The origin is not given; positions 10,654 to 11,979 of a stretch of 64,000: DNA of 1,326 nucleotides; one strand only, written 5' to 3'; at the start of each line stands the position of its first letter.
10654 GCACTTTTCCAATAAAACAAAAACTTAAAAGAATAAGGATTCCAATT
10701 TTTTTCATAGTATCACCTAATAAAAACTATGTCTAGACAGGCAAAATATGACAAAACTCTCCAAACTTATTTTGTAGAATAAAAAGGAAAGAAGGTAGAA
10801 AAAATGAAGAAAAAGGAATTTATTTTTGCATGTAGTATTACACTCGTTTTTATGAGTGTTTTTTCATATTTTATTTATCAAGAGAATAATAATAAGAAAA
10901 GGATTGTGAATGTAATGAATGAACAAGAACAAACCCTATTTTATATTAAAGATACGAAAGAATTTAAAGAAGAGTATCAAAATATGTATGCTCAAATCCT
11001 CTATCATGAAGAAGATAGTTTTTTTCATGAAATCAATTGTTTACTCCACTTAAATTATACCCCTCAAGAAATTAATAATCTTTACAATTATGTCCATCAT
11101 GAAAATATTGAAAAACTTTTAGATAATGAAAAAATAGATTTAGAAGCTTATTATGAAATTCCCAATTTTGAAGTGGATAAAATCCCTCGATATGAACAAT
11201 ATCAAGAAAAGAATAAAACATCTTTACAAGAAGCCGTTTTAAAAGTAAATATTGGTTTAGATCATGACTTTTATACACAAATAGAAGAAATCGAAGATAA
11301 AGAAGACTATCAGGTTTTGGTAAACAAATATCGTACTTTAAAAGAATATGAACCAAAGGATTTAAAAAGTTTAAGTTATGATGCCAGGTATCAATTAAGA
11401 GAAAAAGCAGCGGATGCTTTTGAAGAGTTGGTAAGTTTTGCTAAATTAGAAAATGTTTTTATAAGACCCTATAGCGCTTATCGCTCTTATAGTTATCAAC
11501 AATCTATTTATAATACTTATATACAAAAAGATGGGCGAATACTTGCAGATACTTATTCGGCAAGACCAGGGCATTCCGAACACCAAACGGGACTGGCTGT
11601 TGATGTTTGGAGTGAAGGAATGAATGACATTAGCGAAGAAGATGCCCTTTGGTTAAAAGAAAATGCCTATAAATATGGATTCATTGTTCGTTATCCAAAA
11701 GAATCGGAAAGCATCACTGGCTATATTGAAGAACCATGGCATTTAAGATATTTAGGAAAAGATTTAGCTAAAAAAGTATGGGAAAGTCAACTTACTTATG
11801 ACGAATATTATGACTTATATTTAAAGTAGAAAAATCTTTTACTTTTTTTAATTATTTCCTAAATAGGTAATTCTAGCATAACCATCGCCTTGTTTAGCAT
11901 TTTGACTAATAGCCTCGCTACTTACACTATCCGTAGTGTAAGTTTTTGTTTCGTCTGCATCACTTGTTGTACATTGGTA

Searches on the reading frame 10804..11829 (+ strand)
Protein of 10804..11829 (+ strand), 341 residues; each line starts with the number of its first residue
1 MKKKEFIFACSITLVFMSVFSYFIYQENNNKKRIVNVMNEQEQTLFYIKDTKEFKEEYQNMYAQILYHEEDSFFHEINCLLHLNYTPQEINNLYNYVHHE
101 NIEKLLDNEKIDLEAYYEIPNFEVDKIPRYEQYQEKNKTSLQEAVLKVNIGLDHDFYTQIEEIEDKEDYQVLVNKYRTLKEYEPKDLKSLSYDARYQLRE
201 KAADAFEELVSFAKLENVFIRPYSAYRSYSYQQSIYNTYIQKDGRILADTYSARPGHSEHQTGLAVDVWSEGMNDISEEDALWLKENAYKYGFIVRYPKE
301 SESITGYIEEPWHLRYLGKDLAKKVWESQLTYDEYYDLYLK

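Call 52: search_protein_families(library=pfam, max_evalue=0.001, proteins=[window:10804-11829:+])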
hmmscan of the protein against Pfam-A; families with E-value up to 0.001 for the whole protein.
window:10804-11829:+ (341 aa): 1 family
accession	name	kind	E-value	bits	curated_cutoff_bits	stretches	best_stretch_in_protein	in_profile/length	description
PF02557.22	VanY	-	8.9e-38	129.5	25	1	197-319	3-132/132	D-alanyl-D-alanine carboxypeptidase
